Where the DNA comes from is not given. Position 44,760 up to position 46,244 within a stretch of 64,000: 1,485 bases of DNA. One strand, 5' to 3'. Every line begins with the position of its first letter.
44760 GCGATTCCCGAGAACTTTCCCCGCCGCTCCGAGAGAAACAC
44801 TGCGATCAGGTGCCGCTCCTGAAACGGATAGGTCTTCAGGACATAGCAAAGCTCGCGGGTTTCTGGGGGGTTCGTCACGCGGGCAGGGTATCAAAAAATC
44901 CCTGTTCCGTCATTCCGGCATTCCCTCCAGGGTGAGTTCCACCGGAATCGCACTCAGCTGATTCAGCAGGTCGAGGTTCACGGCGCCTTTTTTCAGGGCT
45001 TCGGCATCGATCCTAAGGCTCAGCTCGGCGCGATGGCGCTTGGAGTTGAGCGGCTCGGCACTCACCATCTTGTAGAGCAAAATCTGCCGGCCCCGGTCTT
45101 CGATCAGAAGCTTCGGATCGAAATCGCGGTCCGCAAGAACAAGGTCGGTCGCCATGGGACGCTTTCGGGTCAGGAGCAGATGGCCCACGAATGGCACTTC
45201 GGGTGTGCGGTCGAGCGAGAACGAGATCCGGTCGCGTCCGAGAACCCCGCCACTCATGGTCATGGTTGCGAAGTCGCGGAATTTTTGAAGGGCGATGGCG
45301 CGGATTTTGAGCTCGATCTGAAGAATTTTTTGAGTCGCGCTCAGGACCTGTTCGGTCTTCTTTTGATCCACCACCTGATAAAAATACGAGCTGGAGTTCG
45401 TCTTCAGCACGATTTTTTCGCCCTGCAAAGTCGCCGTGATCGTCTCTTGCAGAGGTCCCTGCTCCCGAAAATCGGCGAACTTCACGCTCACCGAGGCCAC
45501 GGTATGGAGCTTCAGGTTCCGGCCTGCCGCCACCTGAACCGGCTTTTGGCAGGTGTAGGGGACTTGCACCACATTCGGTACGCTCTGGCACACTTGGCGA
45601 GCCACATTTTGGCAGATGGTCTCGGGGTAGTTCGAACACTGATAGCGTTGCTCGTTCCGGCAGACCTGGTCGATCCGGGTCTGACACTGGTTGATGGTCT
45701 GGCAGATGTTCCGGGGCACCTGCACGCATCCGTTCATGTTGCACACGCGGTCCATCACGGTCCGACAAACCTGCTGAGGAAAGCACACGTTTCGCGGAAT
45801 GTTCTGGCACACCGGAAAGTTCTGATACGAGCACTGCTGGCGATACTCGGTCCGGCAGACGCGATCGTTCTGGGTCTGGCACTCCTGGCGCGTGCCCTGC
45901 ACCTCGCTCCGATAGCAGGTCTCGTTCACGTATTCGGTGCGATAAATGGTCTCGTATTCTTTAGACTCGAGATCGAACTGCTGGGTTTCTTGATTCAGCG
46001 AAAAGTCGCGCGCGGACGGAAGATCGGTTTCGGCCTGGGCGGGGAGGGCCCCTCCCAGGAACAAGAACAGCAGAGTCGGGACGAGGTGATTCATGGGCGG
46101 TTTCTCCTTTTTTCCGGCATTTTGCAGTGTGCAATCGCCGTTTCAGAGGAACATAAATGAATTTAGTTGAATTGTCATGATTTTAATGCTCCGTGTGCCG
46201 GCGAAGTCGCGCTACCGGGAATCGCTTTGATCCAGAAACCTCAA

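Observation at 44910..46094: Secreted protein made of about 15 tandem cysteine octad repeats (C-x7-C), Q/R/N-rich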

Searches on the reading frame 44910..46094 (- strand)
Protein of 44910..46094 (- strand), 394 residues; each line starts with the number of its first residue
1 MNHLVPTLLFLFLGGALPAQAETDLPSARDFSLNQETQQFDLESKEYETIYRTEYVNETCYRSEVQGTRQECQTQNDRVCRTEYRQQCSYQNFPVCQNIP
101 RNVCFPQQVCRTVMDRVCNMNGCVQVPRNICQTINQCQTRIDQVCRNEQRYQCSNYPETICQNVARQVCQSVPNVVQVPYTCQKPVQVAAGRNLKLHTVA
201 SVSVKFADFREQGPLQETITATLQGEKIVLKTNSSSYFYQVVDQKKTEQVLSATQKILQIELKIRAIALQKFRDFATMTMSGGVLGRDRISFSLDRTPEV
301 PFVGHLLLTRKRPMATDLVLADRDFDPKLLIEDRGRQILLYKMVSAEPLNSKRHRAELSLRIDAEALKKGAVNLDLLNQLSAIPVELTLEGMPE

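Call 3: search_protein_families(library=pfam, proteins=[window:44910-46094:-], max_evalue=10)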
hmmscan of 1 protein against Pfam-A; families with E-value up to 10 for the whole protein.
window:44910-46094:- (394 aa): 0 families

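Call 4: search_protein_families(library=ncbifam, proteins=[window:44910-46094:-], max_evalue=10)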
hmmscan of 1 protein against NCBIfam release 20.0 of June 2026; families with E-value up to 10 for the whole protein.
window:44910-46094:- (394 aa): 4 families
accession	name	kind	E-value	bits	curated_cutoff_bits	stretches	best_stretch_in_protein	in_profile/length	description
NF011513.0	PRK14952.1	equivalog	0.012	14.6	737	1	153-269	409-522/596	DNA polymerase III subunits gamma/tau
NF004313.0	PRK05710.1-2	equivalog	0.16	11.1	380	1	135-242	82-191/299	tRNA glutamyl-Q(34) synthetase GluQRS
NF005392.0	PRK06937.1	equivalog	0.26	10.5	159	1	222-259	71-108/209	HrpE/YscL family type III secretion apparatus protein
TIGR04449.1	halocin_C8_dom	subfamily_domain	8.6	7.4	24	0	109-169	3-69/69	halocin C8-like domain-containing protein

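Call 7: find_homologous_proteins(query=window:44910-46094:-)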
Query window:44910-46094:- (394 aa): 20 proteins with E <= 0.001 among 2825 candidates.
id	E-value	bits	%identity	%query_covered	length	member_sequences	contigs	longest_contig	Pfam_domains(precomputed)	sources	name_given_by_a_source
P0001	1.1e-139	484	54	96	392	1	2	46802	-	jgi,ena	-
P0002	2.4e-129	450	52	95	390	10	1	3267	-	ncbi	-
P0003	3.7e-129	449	52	98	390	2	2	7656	-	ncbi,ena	-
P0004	4.0e-126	439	50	95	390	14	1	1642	-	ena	-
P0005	5.5e-118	412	47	99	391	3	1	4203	-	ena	-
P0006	7.1e-102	359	43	97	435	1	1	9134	-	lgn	-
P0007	4.7e-101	357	43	95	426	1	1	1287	-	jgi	jgi:hypothetical protein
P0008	9.8e-98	346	43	98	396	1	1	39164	-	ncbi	-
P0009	1.2e-94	336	42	89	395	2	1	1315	-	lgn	-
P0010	9.4e-94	333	40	99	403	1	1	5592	-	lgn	-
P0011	1.6e-89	319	41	94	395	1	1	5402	-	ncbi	-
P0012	7.7e-87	310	41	99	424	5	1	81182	-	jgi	-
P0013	1.4e-86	309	39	99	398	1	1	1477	-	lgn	-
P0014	4.7e-78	281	61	52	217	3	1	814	-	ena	-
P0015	1.1e-14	72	28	82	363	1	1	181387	-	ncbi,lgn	ncbi:MAG: hypothetical protein ACOYL6_10345 [Bacteriovoracaceae bacterium]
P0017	2.2e-9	55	24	82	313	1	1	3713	-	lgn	-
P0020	6.4e-4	37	31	41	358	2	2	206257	-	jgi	-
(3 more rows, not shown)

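Call 13: find_encoding_contigs(protein=P0001, flank=6000, max_places=3)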
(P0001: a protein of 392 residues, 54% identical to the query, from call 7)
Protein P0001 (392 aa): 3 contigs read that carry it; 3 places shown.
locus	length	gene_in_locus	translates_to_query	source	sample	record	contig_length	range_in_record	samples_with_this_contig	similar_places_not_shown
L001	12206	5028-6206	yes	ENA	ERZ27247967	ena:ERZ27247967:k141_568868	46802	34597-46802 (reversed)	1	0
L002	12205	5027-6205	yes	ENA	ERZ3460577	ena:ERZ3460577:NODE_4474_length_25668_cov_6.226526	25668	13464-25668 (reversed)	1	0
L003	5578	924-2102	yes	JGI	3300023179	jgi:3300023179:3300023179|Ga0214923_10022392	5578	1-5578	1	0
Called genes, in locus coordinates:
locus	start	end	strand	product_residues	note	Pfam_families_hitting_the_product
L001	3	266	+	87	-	?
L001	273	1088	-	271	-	PF09674:DUF2400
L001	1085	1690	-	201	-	-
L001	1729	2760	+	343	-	PF01207:Dus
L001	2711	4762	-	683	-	PF13188:PAS_8 (faint), PF13426:PAS_9 (faint), PF08447:PAS_3, PF00989:PAS (weak), PF08448:PAS_4, PF00512:HisKA, PF02518:HATPase_c, PF14501:HATPase_c_5 (weak)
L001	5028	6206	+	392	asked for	-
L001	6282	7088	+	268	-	PF11967:RecO_N, PF02565:RecO_C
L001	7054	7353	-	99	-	PF00702:Hydrolase (weak), PF13419:HAD_2 (weak), PF13242:Hydrolase_like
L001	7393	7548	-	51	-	-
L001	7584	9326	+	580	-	PF00664:ABC_membrane, PF00005:ABC_tran, PF02463:SMC_N (weak)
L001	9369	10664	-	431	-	PF00368:HMG-CoA_red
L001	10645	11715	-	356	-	PF01070:FMN_dh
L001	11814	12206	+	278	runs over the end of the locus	PF00348:polyprenyl_synt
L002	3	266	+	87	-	?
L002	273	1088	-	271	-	PF09674:DUF2400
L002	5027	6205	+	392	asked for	-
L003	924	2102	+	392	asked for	-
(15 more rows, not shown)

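Call 14: find_encoding_contigs(protein=P0012, flank=6000, max_places=3)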
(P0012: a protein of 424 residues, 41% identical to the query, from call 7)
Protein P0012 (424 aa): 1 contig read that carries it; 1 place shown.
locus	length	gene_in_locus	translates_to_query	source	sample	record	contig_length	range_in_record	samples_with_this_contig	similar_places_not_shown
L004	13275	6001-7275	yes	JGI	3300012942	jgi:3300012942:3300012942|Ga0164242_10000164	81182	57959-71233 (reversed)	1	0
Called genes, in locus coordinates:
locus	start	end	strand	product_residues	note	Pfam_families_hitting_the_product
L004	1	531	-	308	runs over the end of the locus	PF01904:DUF72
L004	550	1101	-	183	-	PF04972:BON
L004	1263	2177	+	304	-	PF00126:HTH_1, PF03466:LysR_substrate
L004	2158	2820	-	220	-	PF09674:DUF2400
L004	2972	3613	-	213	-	-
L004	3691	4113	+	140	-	-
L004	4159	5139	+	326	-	PF01207:Dus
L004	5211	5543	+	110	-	-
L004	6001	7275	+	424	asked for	-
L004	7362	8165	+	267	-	PF11967:RecO_N, PF02565:RecO_C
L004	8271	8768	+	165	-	-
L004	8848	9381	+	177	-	PF25567:TPR_SYO1 (faint), PF14668:RICTOR_V (faint)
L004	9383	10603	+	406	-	-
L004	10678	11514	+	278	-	PF01381:HTH_3 (weak), PF14394:DUF4423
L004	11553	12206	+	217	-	-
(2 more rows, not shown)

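Call 15: find_encoding_contigs(protein=P0015, flank=6000, max_places=3)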
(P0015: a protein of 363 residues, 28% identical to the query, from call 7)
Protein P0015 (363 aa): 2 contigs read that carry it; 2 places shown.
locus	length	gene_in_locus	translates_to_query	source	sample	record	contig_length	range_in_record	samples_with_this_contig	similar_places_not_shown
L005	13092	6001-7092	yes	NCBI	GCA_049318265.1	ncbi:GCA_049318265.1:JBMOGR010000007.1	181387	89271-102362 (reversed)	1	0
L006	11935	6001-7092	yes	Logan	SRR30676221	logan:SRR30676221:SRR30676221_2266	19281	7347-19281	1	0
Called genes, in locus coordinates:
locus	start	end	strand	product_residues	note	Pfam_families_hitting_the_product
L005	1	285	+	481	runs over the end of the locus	PF00749:tRNA-synt_1c, PF19269:Anticodon_2 (weak)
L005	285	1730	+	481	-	PF00133:tRNA-synt_1 (faint), PF01406:tRNA-synt_1e, PF01921:tRNA-synt_1f (faint), PF09334:tRNA-synt_1g (weak)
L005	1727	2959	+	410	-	PF00724:Oxidored_FMN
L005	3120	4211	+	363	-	-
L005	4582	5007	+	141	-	-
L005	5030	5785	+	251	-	-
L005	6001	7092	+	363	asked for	-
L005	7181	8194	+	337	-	-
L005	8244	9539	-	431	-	PF00278:Orn_DAP_Arg_deC, PF02784:Orn_Arg_deC_N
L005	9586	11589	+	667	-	PF00270:DEAD (weak), PF04851:ResIII, PF17757:UvrB_inter, PF27431:UvrB_3rd, PF00271:Helicase_C, PF12344:UvrB, PF02151:UVR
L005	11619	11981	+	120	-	-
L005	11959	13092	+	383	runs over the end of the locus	PF00149:Metallophos, PF12850:Metallophos_2 (faint)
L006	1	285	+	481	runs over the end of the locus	PF00749:tRNA-synt_1c, PF19269:Anticodon_2 (weak)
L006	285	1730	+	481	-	PF00133:tRNA-synt_1 (faint), PF01406:tRNA-synt_1e, PF01921:tRNA-synt_1f (faint), PF09334:tRNA-synt_1g (weak)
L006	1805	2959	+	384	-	PF00724:Oxidored_FMN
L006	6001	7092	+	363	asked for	-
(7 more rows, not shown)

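Call 16: predict_structure(alignment_id=A1)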
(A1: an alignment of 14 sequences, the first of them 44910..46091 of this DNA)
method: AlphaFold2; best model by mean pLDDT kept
length: 393 residues; sequences in the alignment: 14
mean_pLDDT: 86.1   pTM: 0.54
mean pLDDT of the five models: 86.1, 85.2, 84.9, 84.3, 82.8
residues with pLDDT >= 90: 183; 70-90: 185; 50-70: 5; < 50: 20
segments of 3 or more residues with pLDDT < 50: 1-3, 5-21
pLDDT, mean of each block of 10 residues (from residue 1): 39 37 80 93 88 90 88 84 86 83 81 79 80 83 84 86 85 88 87 89 93 93 90 92 92 90 94 92 94 92 95 91 94 93 91 95 91 83 90 88
secondary structure, 60 per line:
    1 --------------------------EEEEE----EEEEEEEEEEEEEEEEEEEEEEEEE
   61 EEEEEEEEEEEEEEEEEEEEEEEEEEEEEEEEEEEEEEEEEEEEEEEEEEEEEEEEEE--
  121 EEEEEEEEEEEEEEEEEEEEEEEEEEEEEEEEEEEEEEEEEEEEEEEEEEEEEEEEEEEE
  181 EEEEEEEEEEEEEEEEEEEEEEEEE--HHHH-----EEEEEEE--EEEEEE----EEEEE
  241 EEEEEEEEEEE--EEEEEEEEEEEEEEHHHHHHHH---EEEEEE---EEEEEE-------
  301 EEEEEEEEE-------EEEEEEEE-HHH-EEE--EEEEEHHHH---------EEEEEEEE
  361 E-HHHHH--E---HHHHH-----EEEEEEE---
elements in order: E27-31 E36-118 E121-205 H208-211 E217-223 E226-231 E236-251 E254-267 H268-275 E279-284 E288-293 E301-309 E317-324 E330-332 E335-339 H340-343 E353-361 H363-367 H374-378 E384-390

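Call 20: search_protein_representatives(alignment_id=A1)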
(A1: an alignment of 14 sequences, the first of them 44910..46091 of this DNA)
Query: 14 sequences, 392 profile positions. Proteins with E-value up to 0.001 (for the whole library): 351; up to 1e-10: 160; up to 1e-30: 45. The best 150 are listed.
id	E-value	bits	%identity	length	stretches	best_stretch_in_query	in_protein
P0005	8.7e-189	643.8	-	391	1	1-391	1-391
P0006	9.9e-171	584.4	-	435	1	7-390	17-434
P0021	2.5e-153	527.1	-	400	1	13-391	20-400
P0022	1.5e-140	485.0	-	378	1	1-391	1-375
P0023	1.6e-118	412.5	-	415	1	18-391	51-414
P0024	2.1e-112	392.3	-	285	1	106-391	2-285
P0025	5.1e-108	377.9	-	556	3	66-391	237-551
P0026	1.7e-103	363.0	-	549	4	103-391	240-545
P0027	1.2e-100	353.6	-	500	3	123-391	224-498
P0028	1.4e-93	330.4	-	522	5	118-391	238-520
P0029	3.4e-89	315.9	-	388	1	13-391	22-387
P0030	9.3e-83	294.8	-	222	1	168-390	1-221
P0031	6.8e-82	291.9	-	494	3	129-388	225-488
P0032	9.2e-82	291.5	-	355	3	129-265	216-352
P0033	3.8e-73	263.1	-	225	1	174-391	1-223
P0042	7.2e-46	173.3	-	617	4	91-270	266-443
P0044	6.8e-43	163.5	-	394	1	3-363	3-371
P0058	2.8e-33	131.9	-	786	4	132-297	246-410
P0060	2.5e-32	128.7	-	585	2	64-296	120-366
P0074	1.2e-24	103.5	-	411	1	2-323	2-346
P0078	1.6e-23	99.7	-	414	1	5-364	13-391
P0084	1.1e-21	93.7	-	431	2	154-293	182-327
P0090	1.9e-20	89.6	-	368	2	154-376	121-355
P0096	1.4e-19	86.8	-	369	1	1-360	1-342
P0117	2.1e-16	76.3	-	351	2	156-370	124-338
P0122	9.9e-16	74.1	-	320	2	165-331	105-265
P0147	3.8e-13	65.6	-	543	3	68-168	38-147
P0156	1.4e-12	63.7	-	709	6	64-158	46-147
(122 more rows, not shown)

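Call 26: find_related_loci(query=A1, collection=genome_contigs, flank=6000)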
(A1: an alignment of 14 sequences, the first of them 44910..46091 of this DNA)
Query A1 (393 aa) in genome_contigs; peptide patterns used: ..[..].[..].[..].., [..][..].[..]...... (x = any residue, [..] = any of these).
20 stretches matched a pattern; 9 encode a relative of the query (tblastn E <= 1e-3); 9 distinct loci.
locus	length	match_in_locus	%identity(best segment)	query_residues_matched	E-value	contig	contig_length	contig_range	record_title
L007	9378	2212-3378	48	3-392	3e-126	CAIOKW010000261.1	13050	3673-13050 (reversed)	MAG: Oligoflexia bacterium isolate Umea_bin-07902 genome assembly, contig: bin-07902:261/351, whole genome shotgun seque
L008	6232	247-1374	52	17-392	1e-125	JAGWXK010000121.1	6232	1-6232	MAG: Bdellovibrionales bacterium isolate REEB465 contig-150_22130, whole genome shotgun sequence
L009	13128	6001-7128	52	17-392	5e-125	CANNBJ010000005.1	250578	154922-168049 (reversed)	MAG: Bdellovibrionales bacterium isolate ZE-Jul18-80 genome assembly, contig: ZE-Jul18-C14, whole genome shotgun sequenc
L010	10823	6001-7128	50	17-392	2e-121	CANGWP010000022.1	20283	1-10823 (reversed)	MAG: Bdellovibrionales bacterium isolate RE-15aug16-115 genome assembly, contig: RE-15aug16-C3261-p2, whole genome shotg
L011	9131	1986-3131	41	7-392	2e-104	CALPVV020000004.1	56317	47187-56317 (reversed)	MAG: Nitrosovibrio sp. Nv4 isolate HRS-ES2-bin-178 genome assembly, contig: HRSG-E12-C178, whole genome shotgun sequence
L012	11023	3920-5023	41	29-392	3e-95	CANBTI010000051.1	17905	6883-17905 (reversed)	MAG: Bdellovibrionales bacterium isolate JR-MC-C-240519-135 genome assembly, contig: JR-MC-C-240519-C2643, whole genome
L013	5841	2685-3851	40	3-392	2e-94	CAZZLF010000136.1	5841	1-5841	MAG TPA_asm: uncultured Bdellovibrio sp. isolate SRP124364_co1_342 genome assembly, contig: NODE_17296_length_5841_cov_4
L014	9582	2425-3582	40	3-392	8e-95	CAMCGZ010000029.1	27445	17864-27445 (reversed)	MAG: Bdellovibrio sp. ZAP7 isolate MsE-30jul19-120 genome assembly, contig: MsE-30jul19-C2263, whole genome shotgun sequ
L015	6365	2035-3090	31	31-393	7e-55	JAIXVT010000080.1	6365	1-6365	MAG: Proteobacteria bacterium isolate D1_MAG_00075 pond_D1_MAG_00075_000000000099, whole genome shotgun sequence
